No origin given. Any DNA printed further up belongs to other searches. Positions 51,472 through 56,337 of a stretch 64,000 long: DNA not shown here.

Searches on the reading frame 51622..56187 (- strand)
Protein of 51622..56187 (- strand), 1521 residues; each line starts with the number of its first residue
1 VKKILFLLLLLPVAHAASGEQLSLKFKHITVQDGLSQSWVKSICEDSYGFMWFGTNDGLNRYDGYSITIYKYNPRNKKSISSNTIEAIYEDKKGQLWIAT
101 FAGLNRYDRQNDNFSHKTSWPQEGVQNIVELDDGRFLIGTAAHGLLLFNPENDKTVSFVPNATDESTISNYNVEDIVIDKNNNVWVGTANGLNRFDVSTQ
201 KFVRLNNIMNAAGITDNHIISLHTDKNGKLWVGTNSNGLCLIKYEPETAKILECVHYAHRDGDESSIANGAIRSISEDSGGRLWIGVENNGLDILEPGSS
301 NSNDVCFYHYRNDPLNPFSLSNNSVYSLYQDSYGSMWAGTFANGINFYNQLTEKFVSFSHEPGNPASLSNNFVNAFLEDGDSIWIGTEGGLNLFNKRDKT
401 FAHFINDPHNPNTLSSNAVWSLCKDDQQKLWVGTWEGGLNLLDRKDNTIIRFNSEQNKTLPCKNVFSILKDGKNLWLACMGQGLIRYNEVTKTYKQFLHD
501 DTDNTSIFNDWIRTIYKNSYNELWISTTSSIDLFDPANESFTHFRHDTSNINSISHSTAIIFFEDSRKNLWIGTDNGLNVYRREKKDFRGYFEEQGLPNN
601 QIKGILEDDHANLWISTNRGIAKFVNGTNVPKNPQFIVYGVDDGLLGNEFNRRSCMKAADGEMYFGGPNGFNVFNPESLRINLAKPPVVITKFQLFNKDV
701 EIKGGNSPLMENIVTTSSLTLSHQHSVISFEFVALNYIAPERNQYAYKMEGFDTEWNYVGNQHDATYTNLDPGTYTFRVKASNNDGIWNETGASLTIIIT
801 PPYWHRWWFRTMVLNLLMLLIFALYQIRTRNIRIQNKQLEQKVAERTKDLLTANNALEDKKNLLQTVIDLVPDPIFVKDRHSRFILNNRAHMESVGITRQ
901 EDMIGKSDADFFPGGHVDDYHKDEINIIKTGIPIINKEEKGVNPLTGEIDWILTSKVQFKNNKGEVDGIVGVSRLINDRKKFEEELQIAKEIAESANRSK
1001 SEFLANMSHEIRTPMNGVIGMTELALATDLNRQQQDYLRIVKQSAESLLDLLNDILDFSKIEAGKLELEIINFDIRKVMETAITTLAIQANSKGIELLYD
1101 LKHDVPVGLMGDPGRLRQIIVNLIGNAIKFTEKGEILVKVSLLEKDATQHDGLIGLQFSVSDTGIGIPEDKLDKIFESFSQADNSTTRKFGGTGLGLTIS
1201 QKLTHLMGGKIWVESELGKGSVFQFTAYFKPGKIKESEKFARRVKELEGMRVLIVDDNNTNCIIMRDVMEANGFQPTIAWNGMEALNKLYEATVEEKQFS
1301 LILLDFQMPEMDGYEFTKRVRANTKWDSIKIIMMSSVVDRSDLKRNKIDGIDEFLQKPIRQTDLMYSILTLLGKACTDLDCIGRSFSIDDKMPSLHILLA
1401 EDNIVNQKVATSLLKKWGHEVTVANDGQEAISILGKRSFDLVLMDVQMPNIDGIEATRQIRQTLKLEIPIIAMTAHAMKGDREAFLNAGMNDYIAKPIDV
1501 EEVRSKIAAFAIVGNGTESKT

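Call 3: search_protein_families(library=pfam, proteins=[window:51622-56187:-], max_evalue=0.01)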
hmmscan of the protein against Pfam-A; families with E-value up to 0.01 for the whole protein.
window:51622-56187:- (1521 aa): 10 families
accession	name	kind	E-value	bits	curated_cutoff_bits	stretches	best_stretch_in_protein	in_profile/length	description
PF07494.17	Reg_prop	-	1.1e-54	175.7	20.4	6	319-341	1-23/24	Two component regulator propeller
PF00072.30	Response_reg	-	3.5e-50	169.3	30.2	2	1397-1507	1-110/111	Response regulator receiver domain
PF02518.31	HATPase_c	-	1.1e-30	106.7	26.4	1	1111-1226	1-106/111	Histidine kinase-, DNA gyrase B-, and HSP90-like ATPase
PF07495.19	Y_Y_Y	-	5.8e-22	77.8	26.6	1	736-799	1-64/65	Y_Y_Y domain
PF00512.31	HisKA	-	1e-21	77.1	26.9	1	999-1064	1-66/66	His Kinase A (phospho-acceptor) domain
PF08448.16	PAS_4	-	4.7e-11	43.3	23.1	1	869-980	2-109/110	PAS fold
PF23748.1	Beta-prop_LRRK2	-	6.3e-09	35.7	26.9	0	411-460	268-317/359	LRRK2 beta propeller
PF23198.2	PDE8A_N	-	2.2e-05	24.8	29.6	1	1400-1494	18-115/147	PDE8A-like, N-terminal domain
PF00989.32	PAS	-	0.0038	17.7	22.6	1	864-972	3-109/113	PAS fold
PF13426.13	PAS_9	-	0.0049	17.6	27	0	872-972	1-97/103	PAS domain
